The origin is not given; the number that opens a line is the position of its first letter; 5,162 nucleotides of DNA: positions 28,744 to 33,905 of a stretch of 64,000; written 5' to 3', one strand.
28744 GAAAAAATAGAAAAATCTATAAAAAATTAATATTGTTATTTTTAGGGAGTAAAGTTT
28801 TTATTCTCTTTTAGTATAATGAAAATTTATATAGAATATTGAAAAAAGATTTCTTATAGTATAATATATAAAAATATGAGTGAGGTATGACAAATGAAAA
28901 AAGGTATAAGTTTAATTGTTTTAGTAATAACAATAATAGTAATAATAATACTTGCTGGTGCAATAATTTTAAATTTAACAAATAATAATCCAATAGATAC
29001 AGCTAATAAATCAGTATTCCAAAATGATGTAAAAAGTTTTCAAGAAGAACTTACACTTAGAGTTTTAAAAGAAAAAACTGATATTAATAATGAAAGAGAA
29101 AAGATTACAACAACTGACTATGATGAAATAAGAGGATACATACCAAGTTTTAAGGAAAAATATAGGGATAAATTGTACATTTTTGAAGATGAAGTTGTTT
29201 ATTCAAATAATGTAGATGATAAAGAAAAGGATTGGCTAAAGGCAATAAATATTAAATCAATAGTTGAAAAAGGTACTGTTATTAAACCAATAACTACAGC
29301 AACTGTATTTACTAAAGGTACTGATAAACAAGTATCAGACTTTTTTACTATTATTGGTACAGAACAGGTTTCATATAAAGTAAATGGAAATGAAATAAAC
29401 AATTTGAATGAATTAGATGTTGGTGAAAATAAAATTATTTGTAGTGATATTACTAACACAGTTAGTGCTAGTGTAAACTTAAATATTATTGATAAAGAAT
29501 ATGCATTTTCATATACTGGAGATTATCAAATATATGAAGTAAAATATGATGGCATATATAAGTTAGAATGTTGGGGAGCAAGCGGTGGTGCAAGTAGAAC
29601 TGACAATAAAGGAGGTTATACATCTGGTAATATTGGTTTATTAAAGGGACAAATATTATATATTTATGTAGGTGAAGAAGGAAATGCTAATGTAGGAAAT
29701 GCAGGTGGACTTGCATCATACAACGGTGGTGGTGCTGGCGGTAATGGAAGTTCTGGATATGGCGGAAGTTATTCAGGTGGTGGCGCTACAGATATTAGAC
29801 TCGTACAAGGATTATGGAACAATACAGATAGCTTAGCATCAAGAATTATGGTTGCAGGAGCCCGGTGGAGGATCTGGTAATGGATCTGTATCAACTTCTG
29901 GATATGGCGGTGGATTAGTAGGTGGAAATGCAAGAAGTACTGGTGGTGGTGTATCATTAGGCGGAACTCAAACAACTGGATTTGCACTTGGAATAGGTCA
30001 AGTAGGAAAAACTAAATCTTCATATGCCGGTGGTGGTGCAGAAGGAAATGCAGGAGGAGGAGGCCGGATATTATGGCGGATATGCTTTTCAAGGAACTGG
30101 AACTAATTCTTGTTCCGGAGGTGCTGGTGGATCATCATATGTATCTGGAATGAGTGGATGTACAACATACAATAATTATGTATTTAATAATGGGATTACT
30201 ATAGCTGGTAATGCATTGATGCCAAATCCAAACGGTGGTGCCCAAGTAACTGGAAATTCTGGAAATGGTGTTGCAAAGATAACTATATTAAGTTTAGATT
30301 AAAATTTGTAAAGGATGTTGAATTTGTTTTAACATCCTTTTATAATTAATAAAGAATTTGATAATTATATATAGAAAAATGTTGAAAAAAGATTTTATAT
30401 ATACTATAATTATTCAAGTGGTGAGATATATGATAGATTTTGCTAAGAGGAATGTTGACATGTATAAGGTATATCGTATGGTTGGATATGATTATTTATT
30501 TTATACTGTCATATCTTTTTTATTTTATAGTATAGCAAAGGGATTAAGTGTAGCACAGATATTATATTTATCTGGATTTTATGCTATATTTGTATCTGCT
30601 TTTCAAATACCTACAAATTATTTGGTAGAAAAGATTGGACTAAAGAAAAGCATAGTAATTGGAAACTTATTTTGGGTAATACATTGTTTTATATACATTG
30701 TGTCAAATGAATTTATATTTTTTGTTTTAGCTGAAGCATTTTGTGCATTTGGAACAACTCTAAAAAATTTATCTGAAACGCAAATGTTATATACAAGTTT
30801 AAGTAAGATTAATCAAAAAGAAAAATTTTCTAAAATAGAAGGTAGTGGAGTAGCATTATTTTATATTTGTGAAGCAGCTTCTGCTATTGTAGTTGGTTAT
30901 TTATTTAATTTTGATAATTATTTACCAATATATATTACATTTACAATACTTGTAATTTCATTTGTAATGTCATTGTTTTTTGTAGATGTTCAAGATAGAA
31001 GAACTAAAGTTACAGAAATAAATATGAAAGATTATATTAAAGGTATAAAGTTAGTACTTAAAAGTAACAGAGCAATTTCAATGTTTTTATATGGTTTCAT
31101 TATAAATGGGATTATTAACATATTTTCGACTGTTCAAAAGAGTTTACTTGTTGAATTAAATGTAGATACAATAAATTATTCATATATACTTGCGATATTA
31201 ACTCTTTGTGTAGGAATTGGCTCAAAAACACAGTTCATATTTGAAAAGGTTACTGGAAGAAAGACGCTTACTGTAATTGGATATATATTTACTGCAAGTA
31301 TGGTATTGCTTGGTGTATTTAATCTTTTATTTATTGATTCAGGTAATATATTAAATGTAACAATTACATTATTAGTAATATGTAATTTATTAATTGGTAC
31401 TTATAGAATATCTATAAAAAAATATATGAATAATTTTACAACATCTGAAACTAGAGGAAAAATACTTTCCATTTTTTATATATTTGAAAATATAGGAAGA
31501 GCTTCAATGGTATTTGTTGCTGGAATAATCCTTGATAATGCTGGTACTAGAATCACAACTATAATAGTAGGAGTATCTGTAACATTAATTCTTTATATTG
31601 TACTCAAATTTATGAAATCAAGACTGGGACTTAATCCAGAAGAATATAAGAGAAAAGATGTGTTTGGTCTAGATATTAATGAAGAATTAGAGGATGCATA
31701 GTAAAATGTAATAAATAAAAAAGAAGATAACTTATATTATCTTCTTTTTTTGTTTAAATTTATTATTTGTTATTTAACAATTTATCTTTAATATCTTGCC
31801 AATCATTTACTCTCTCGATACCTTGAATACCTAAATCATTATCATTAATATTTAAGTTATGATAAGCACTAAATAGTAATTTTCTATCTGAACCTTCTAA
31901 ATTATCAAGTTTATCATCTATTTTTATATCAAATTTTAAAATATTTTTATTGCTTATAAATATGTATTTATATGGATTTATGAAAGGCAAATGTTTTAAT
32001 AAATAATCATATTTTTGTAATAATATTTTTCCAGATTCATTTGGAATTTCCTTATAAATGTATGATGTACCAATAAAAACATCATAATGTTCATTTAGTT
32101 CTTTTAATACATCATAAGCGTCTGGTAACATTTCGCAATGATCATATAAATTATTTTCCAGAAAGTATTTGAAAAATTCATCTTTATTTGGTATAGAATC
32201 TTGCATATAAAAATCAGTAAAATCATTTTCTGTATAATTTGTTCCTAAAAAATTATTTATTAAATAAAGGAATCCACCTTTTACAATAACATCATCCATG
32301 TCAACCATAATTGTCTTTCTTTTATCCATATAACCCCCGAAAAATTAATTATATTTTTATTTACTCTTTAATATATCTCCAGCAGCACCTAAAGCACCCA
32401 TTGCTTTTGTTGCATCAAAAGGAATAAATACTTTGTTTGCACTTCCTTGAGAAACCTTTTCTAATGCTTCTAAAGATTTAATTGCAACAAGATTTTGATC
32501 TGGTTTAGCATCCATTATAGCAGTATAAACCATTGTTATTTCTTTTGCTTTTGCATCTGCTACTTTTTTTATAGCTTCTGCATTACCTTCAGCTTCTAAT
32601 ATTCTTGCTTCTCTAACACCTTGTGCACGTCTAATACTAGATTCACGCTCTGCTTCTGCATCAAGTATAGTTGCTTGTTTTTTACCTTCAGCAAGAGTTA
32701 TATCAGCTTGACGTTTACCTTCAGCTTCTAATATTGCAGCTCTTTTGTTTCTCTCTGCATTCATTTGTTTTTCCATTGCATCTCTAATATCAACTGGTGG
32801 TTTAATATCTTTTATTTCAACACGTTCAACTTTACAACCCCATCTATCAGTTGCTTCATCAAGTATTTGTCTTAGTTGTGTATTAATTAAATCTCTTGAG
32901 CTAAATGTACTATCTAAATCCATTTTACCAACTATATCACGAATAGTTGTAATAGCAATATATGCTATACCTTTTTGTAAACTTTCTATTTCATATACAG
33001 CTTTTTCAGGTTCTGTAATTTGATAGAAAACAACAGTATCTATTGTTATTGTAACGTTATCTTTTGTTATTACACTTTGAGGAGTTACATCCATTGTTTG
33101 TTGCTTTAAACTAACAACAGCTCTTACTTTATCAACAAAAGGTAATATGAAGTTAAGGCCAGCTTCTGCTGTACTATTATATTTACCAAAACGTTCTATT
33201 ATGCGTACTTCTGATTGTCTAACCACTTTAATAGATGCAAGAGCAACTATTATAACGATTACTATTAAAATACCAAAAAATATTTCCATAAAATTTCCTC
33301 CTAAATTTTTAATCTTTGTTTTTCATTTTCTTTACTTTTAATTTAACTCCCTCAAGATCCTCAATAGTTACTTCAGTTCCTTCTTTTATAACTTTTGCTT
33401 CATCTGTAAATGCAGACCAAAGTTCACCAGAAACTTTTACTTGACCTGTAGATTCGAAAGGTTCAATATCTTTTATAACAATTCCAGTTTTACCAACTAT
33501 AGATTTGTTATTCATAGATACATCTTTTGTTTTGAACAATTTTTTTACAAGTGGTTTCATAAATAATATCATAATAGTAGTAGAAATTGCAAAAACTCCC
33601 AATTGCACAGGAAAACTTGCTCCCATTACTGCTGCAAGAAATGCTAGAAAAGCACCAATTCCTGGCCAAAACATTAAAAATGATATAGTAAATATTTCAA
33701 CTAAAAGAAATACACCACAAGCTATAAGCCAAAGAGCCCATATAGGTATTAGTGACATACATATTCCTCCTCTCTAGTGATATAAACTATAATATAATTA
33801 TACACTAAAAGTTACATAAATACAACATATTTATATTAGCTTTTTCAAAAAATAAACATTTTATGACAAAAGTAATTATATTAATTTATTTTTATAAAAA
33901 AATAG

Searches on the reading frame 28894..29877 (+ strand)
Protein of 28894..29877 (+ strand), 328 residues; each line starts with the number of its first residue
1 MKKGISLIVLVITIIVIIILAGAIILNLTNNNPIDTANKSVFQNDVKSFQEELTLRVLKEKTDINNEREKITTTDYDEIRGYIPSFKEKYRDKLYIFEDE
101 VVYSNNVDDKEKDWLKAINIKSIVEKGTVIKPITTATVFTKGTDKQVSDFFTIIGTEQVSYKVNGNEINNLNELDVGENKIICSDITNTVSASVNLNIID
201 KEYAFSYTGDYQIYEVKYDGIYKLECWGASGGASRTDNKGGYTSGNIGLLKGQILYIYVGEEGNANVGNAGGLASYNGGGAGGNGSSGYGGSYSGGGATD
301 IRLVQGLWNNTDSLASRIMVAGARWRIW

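Call 43: search_protein_families(library=pfam, proteins=[window:28894-29877:+], max_evalue=0.00001)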
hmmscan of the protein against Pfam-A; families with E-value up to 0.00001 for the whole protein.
window:28894-29877:+ (328 aa): 1 family
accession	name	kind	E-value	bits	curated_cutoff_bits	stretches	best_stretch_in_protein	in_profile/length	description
PF12810.13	ALK_LTK_GRD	-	8e-21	75.6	24.5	1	219-323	7-109/243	ALK/LTK, Glycine-rich domain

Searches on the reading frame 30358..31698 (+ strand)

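Call 56: search_protein_families(library=pfam, proteins=[window:30358-31698:+], max_evalue=0.00001)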
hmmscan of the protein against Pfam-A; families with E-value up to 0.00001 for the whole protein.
window:30358-31698:+ (447 aa): 1 family
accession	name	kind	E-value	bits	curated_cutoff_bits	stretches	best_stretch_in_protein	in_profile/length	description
PF07690.21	MFS_1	-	7.9e-22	78.1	33.4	2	46-311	9-277/347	Major Facilitator Superfamily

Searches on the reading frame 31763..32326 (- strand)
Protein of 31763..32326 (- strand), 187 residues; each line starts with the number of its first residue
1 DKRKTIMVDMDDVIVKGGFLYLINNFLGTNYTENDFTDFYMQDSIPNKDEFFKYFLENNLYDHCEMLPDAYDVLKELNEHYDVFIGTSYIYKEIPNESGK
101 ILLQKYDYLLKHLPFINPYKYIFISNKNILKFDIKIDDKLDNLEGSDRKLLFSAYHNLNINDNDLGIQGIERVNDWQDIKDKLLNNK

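Call 56: search_protein_families(library=pfam, proteins=[window:31763-32326:-], max_evalue=0.00001)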
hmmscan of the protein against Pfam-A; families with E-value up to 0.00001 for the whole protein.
window:31763-32326:- (187 aa): 1 family
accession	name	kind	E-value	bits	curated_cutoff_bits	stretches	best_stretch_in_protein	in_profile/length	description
PF06941.18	NT5C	-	1.3e-17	64.7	24.8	1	4-184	2-175/180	5' nucleotidase, deoxy (Pyrimidine), cytosolic type C protein (NT5C)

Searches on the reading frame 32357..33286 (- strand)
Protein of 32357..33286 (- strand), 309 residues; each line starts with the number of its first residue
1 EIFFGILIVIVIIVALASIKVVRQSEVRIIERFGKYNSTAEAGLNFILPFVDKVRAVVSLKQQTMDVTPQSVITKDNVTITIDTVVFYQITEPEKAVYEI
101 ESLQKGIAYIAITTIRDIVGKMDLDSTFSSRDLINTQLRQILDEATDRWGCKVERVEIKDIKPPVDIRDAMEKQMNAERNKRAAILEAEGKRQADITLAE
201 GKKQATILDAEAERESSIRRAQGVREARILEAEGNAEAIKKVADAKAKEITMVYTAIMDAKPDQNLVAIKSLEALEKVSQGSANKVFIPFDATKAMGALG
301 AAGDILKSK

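Call 56: search_protein_families(library=pfam, proteins=[window:32357-33286:-], max_evalue=0.00001)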
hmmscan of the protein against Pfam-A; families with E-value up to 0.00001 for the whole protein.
window:32357-33286:- (309 aa): 1 family
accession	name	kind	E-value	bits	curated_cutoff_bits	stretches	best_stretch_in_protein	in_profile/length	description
PF01145.31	Band_7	-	1.3e-42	146.3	23.6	1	20-191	1-175/176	SPFH domain / Band 7 family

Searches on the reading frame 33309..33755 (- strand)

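Call 56: search_protein_families(library=pfam, proteins=[window:33309-33755:-], max_evalue=0.00001)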
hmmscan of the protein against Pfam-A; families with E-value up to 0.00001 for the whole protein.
window:33309-33755:- (148 aa): 1 family
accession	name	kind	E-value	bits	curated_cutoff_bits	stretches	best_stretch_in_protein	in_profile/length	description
PF01957.25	NfeD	-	5.9e-15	55.6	29.1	1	85-143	3-57/57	NfeD-like C-terminal, partner-binding domain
